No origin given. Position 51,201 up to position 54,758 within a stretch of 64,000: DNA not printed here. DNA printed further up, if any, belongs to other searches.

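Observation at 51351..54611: A 1086-aa exported protein made of five tandem FGE/SUMF1-type domains on helical linkers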

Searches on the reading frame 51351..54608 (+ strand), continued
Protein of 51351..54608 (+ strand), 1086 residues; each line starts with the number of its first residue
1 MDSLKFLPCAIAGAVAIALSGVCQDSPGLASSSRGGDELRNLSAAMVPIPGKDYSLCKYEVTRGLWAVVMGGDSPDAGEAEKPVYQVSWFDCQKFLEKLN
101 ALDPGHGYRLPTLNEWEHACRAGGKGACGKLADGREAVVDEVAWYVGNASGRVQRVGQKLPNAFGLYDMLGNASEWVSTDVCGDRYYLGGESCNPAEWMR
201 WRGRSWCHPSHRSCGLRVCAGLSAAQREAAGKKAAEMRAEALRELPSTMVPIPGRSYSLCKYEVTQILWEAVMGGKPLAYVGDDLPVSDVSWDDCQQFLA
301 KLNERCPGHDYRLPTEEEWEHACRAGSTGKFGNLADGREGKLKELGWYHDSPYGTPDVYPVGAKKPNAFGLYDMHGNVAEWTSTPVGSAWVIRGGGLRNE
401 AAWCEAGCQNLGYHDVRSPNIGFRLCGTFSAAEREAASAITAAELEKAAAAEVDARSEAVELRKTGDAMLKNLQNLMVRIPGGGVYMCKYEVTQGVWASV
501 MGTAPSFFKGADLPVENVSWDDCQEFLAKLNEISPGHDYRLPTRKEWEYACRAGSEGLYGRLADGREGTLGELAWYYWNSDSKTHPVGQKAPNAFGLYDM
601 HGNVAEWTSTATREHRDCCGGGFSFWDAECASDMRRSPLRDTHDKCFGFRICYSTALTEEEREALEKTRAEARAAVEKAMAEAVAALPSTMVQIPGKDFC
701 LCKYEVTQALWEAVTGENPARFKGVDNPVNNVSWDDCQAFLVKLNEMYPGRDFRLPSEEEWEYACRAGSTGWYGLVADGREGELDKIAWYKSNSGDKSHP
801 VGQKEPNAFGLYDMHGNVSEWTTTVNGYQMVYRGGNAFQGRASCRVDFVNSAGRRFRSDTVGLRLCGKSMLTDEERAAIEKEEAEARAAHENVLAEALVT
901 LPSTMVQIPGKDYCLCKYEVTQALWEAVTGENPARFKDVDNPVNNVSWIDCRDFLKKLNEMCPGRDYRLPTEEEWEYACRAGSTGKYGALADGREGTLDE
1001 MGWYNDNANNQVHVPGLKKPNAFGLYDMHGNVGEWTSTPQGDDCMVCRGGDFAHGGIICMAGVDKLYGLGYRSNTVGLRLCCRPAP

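Call 16: find_related_loci(query=window:51351-54608:+, collection=genome_contigs, flank=10000)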
Query window:51351-54608:+ (1086 aa) in genome_contigs; peptide patterns used: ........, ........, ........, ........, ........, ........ (x = any residue, [..] = any of these).
597 stretches matched a pattern (row limit reached: there are more); 577 encode a relative of the query (tblastn E <= 1e-3); the best 80 are kept; 79 distinct loci.
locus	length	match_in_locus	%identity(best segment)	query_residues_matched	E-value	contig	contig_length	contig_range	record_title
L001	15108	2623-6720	34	11-1086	2e-165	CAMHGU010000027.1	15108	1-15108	MAG: uncultured bacterium isolate SRR11784287_bin.21_metaWRAP_v1.3_MAG genome assembly, contig: ERZ12202417.1561, whole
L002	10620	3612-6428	35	52-1082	9e-124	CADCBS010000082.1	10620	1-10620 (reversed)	uncultured bacterium isolate RUG14492 genome assembly, contig: RUG14492_asm_82, whole genome shotgun sequence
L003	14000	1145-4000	33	29-1081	3e-114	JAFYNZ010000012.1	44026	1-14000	MAG: Muribaculaceae bacterium isolate RGIG7264 Water_buffalos_Cecum-4__c162579, whole genome shotgun sequence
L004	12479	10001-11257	49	31-1081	5e-106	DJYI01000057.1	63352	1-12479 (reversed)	MAG TPA_asm: Verrucomicrobia bacterium UBA6982 UBA6982_contig_707, whole genome shotgun sequence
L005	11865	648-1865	50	41-1072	8e-106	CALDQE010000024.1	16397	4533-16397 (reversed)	MAG TPA_asm: uncultured Verrucomicrobia bacterium isolate SRR6425821_bin.29_CONCOCT_v1.1_MAG genome assembly, contig: ER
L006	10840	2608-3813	49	39-1085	8e-102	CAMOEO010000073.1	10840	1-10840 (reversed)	MAG: uncultured Verrucomicrobia bacterium isolate SRR873600_bin.10_metaWRAP_v1.3_MAG genome assembly, contig: NODE_13784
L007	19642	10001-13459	31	52-1084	1e-72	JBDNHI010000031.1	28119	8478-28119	MAG: Gemmataceae bacterium isolate concoct.25.ELB k141_145060, whole genome shotgun sequence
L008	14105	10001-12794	37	52-1084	3e-68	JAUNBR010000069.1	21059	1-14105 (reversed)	MAG: Planctomycetia bacterium isolate S1R_St_60 NODE_986_length_21059_cov_50.435774, whole genome shotgun sequence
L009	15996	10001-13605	36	30-1082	3e-68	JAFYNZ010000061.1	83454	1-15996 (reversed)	MAG: Muribaculaceae bacterium isolate RGIG7264 Water_buffalos_Cecum-4__c767719, whole genome shotgun sequence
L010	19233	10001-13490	40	11-1081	1e-91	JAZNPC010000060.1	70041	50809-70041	MAG: Kiritimatiellia bacterium isolate T1900044836_TS20190302.MAGScoT_cleanbin_000018 SGB_2922_k141_1767669, whole genom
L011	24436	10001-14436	38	52-1081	1e-65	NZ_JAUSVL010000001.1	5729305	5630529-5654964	Oligosphaera ethanolica strain DSM 24202 Ga0449375_01, whole genome shotgun sequence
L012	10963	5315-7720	31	53-1035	4e-65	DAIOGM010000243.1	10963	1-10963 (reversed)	MAG TPA_asm: Gemmataceae bacterium isolate CTOTU25972 NODE_1833_length_10963_cov_4.482307, whole genome shotgun sequence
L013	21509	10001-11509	37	30-1083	6e-65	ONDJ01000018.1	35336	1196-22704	uncultured Prevotellaceae bacterium isolate RUG210 genome assembly, contig: scaffold_764, whole genome shotgun sequence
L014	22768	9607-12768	31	51-1042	3e-60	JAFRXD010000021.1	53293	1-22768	MAG: Thermoguttaceae bacterium isolate RGIG2878 Goat_Omasum.Co__c461474, whole genome shotgun sequence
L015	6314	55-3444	31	52-1052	1e-59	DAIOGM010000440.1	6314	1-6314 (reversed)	MAG TPA_asm: Gemmataceae bacterium isolate CTOTU25972 NODE_5023_length_6314_cov_4.436811, whole genome shotgun sequence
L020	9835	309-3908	35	52-1086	7e-56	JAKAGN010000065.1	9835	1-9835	MAG: Deltaproteobacteria bacterium isolate WY2.bin34 NODE_11415_length_9835_cov_1.446642, whole genome shotgun sequence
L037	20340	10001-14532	30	46-1086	2e-45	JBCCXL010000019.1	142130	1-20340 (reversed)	MAG: Acidobacteriota bacterium isolate P01_F01_bin.125 k141_1137517_length_142130_cov_19.0038, whole genome shotgun sequ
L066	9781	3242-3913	61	52-1086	1e-38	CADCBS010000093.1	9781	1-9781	uncultured bacterium isolate RUG14492 genome assembly, contig: RUG14492_asm_93, whole genome shotgun sequence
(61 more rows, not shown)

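Call 58: predict_structure(alignment_id=A1)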
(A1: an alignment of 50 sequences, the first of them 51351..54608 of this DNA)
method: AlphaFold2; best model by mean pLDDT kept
length: 1086 residues; sequences in the alignment: 50
mean_pLDDT: 83.7   pTM: 0.45
mean pLDDT of the five models: 83.7, 82.6, 81.5, 81.4, 81.3
residues with pLDDT >= 90: 673; 70-90: 246; 50-70: 49; < 50: 118
segments of 3 or more residues with pLDDT < 50: 1-35, 140-222
pLDDT, mean of each block of 10 residues (from residue 1): 28 28 28 55 84 88 91 76 85 93 90 85 68 64 34 25 26 24 27 36 33 34 72 91 94 95 97 87 94 98 93 98 96 94 90 67 95 94 96 93 94 95 92 67 58 69 80 93 92 96 92 96 97 91 96 91 95 97 96 97 96 88 92 91 95 83 75 77 88 94 97 93 93 97 93 96 93 87 93 93 96 96 93 95 91 95 94 78 76 84 96 97 93 88 95 96 94 98 95 96 95 96 96 97 92 94 92 95 81
secondary structure, 60 per line:
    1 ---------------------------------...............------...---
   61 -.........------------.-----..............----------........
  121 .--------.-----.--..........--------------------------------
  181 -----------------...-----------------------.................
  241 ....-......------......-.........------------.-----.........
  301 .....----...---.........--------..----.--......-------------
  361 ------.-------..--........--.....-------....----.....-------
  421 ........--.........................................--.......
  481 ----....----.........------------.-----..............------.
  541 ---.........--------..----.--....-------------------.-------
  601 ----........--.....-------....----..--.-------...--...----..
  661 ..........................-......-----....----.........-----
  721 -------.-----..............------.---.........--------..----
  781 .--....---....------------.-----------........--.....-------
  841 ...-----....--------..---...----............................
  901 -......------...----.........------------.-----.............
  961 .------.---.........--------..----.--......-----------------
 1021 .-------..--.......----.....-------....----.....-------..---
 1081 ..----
elements in order (helices of 4 or more, strands of 3 or more residues): H34-45 E46-48 E55-57 H63-70 H89-102 H113-121 H139-148 H224-244 E249-251 E258-263 H266-273 H292-305 E310-312 H316-324 H342-345 E379-386 E389-393 H401-404 E409-413 E421-428 H431-471 E477-480 E485-488 H494-501 H520-533 H544-552 H570-573 E605-612 E615-619 H627-630 E647-649 E652-654 H659-686 E691-693 E699-702 H708-715 H734-747 H758-766 H784-787 H791-794 E819-826 E829-833 E849-852 E866-868 H873-900 E905-907 E914-916 H922-929 H948-961 H972-980 H998-1001 E1033-1039 E1044-1048 H1056-1059 E1064-1068

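Call 61: fold_search(model_id=the predicted structure, library=pdb)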
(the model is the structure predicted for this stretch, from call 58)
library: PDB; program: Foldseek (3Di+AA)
matches with E <= 10: 129; with E <= 0.001: 75
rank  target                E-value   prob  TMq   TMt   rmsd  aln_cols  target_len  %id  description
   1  2y3c                  8.0e-14  1.00  0.14  0.55   7.2       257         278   27  Treponema denticola variable protein 1 (released 2011-08-31)
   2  5hha_A                1.8e-10  1.00  0.14  0.56   4.7       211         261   26  Structure of PvdO from Pseudomonas aeruginosa (released 2017-01-18)
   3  5hha_B                2.8e-10  1.00  0.15  0.55   4.2       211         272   26  Structure of PvdO from Pseudomonas aeruginosa (released 2017-01-18)
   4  5aoh_B                1.1e-09  1.00  0.13  0.51   4.7       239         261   22  Crystal Structure of CarF (released 2017-01-25)
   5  5aoh_A                2.3e-09  1.00  0.13  0.51   3.6       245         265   22  Crystal Structure of CarF (released 2017-01-25)
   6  9mzu_A                2.8e-09  1.00  0.12  0.28   5.3       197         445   28  Structure of PorKN from Porphyromonas gingivalis (released 2025-04-16)
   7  1y1h_X                4.1e-09  1.00  0.13  0.48   5.0       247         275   22  human formylglycine generating enzyme, oxidised Cys refined as hydroperoxide (released 2005-05-31)
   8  5ssy                  4.6e-09  1.00  0.14  0.48   4.5       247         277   21  Crystal Structure of human formylglycine generating enzyme (released 2023-08-23)
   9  6muj_E                5.1e-09  1.00  0.13  0.46   5.7       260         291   22  Formylglycine generating enzyme bound to copper (released 2019-02-27)
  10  5nyy                  9.7e-09  1.00  0.13  0.48   4.2       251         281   20  Formylglycine generating enzyme from T. curvata in complex with Cd(II) (released 2017-06-07)
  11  6muj_B                1.0e-08  1.00  0.13  0.45   5.4       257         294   21  Formylglycine generating enzyme bound to copper (released 2019-02-27)
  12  2q17_E                1.0e-08  1.00  0.14  0.47   4.4       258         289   21  Formylglycine Generating Enzyme from Streptomyces coelicolor (released 2008-04-01)
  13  6muj_A                1.1e-08  1.00  0.13  0.46   5.4       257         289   21  Formylglycine generating enzyme bound to copper (released 2019-02-27)
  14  2q17_D                1.2e-08  1.00  0.13  0.46   7.4       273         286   21  Formylglycine Generating Enzyme from Streptomyces coelicolor (released 2008-04-01)
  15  9myj_B                1.2e-08  1.00  0.13  0.31  24.0       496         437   16  Structure of P. gingivalis PorK and PorN complexes from cryo electron microscopy (released 2025-07-16)
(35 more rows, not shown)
